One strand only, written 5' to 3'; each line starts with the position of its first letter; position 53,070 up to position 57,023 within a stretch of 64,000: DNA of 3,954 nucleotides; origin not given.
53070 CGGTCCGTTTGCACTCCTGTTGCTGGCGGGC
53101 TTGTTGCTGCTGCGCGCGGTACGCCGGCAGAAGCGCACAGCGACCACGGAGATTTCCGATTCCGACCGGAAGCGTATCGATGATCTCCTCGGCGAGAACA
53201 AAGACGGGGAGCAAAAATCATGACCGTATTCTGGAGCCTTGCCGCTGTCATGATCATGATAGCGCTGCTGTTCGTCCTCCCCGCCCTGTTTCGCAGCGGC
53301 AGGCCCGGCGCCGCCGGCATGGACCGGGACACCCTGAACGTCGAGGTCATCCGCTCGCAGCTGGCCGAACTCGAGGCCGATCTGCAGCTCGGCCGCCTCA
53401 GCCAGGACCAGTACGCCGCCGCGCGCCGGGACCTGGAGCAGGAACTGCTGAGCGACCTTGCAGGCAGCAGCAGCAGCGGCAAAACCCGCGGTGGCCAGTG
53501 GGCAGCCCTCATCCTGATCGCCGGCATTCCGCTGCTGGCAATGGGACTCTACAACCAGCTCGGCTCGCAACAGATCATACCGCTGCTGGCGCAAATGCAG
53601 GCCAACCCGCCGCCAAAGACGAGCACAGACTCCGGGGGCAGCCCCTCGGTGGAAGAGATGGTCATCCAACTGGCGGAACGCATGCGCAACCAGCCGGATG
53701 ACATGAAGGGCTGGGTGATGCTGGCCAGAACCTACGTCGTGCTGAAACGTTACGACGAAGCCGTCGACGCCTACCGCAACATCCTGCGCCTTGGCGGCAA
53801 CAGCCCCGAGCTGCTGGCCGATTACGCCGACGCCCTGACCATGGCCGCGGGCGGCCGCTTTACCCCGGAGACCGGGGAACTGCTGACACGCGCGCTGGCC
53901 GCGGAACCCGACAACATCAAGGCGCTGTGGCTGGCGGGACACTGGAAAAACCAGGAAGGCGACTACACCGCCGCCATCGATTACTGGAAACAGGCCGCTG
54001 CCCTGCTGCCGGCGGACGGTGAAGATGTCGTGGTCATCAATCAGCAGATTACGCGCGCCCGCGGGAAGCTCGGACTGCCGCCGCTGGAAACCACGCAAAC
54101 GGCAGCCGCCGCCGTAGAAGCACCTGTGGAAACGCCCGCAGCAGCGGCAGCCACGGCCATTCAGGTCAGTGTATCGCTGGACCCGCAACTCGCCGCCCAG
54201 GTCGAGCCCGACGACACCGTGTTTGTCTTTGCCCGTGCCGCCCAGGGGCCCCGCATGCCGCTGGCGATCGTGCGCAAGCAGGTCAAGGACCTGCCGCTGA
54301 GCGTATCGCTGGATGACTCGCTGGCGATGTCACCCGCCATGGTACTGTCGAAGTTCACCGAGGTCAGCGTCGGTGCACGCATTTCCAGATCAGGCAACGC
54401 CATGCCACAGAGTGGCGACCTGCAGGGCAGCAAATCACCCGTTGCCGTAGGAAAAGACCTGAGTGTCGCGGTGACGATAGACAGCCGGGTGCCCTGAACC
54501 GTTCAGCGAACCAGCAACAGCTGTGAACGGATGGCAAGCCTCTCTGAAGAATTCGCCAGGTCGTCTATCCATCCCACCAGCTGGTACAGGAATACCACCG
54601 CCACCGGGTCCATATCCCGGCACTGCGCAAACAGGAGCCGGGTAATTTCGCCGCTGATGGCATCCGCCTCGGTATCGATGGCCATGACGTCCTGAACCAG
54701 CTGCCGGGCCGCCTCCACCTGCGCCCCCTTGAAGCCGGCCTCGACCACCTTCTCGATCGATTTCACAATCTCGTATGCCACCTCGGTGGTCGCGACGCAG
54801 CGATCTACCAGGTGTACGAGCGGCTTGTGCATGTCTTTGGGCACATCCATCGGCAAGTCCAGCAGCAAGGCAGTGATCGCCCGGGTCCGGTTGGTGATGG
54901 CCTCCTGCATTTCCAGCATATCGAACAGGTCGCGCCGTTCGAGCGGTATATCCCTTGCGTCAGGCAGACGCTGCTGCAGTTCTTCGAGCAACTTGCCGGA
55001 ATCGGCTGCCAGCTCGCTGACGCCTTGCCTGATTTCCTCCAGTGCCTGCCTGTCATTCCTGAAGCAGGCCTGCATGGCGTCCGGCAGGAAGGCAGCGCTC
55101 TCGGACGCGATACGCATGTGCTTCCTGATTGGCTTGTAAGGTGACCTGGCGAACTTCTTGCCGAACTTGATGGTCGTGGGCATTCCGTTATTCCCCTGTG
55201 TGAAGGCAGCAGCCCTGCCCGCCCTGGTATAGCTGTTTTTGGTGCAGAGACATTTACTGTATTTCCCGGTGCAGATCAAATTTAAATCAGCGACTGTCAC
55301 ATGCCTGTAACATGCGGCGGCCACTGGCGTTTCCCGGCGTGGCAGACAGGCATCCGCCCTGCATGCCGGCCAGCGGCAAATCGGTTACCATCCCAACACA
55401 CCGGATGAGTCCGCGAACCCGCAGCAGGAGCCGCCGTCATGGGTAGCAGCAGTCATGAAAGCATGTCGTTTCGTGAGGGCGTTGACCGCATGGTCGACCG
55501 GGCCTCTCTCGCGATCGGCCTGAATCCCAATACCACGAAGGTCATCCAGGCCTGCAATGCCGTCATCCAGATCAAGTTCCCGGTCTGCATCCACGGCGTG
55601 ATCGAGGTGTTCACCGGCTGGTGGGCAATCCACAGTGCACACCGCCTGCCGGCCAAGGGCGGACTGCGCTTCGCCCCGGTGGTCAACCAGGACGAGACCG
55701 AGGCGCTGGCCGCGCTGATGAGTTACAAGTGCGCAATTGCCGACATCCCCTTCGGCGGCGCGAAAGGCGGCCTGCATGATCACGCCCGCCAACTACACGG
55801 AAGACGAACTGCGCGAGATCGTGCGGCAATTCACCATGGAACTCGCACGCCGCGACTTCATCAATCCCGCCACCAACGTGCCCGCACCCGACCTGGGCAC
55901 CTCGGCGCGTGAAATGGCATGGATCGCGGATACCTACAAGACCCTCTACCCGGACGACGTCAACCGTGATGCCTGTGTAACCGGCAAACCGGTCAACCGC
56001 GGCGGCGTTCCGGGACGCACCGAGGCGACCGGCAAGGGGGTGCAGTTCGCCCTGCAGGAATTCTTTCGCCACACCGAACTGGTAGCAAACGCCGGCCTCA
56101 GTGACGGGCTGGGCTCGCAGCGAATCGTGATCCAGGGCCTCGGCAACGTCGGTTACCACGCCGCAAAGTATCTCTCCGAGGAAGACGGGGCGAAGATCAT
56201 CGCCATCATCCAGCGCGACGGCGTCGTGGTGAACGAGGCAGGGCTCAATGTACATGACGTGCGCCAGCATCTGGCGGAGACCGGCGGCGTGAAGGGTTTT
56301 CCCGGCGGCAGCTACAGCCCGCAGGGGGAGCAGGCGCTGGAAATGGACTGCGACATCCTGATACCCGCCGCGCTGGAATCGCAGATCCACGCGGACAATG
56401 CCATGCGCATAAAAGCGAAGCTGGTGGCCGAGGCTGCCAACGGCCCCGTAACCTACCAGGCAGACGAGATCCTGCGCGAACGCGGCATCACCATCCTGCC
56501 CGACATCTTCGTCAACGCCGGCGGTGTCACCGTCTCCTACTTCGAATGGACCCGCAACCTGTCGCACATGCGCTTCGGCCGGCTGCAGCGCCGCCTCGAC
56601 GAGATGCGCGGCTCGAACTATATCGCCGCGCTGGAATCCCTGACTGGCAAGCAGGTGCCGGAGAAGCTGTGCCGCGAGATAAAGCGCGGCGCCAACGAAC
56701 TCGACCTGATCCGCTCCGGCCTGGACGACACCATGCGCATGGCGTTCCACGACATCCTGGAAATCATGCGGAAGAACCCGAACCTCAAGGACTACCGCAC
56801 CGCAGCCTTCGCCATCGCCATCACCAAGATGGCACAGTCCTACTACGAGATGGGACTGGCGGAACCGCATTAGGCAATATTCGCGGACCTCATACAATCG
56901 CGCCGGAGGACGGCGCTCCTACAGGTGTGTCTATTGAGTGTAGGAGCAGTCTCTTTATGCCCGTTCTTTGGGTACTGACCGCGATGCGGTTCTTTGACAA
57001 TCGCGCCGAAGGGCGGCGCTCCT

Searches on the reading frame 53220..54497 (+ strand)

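Call 15: search_protein_families(library=pfam, proteins=[window:53220-54497:+], max_evalue=0.01)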
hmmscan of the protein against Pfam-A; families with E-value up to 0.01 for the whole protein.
window:53220-54497:+ (425 aa): 14 families
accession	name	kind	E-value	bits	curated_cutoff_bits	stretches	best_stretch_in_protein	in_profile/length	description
PF23892.1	Ig_CycH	-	1.3e-42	144.4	27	1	314-421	1-108/108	Cytochrome c-type biogenesis protein H Ig-like domain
PF23914.1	TPR_CcmH_CycH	-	2.2e-23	83.3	42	1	144-268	32-156/158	Cytochrome c-type biogenesis protein H TPR domain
PF07719.23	TPR_2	-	9.7e-07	28.9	27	1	163-191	2-30/34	Tetratricopeptide repeat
PF13428.12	TPR_14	-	1.1e-06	29.1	23.5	1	164-204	3-43/44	Tetratricopeptide repeat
PF00515.34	TPR_1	-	5.6e-05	23.2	27.8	0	164-191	3-30/34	Tetratricopeptide repeat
PF25063.1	ARM_TT21_C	-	0.00037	20.8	35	1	142-261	35-157/209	Tetratricopeptide repeat protein 21 C-terminal ARM domain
PF05120.17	GvpG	-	0.00042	20.8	30.6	1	41-76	30-65/67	Gas vesicle protein G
PF13431.12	TPR_17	-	0.00045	20.7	24.4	0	157-182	8-33/34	Tetratricopeptide repeat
PF13181.12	TPR_8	-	0.00048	20.5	25.7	0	165-190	4-29/34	Tetratricopeptide repeat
PF14559.12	TPR_19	-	0.00064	20.4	25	0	176-207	5-36/68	Tetratricopeptide repeat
PF12895.13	ANAPC3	-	0.0014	19.3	27.2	0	149-187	43-81/82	Anaphase-promoting complex, cyclosome, subunit 3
PF13176.12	TPR_7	-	0.0022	18.4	27.9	0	166-191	3-28/36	Tetratricopeptide repeat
PF14561.12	TPR_20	-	0.0046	17.7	25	0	149-189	9-49/90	Tetratricopeptide repeat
PF13429.12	TPR_15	-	0.0068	16.3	26.2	0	150-209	205-261/280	Tetratricopeptide repeat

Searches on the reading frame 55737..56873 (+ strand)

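Call 100: search_protein_families(library=pfam, proteins=[window:55737-56873:+], max_evalue=0.001)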
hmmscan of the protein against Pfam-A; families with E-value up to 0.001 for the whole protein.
window:55737-56873:+ (378 aa): 2 families
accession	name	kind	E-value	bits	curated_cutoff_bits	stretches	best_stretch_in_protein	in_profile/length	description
PF00208.27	ELFV_dehydrog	-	8.4e-56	189.8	23.4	1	89-308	1-220/241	Glutamate/Leucine/Phenylalanine/Valine dehydrogenase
PF02812.23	ELFV_dehydrog_N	-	1.3e-13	51.2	25.3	1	10-68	72-128/129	Glu/Leu/Phe/Val dehydrogenase, dimerisation domain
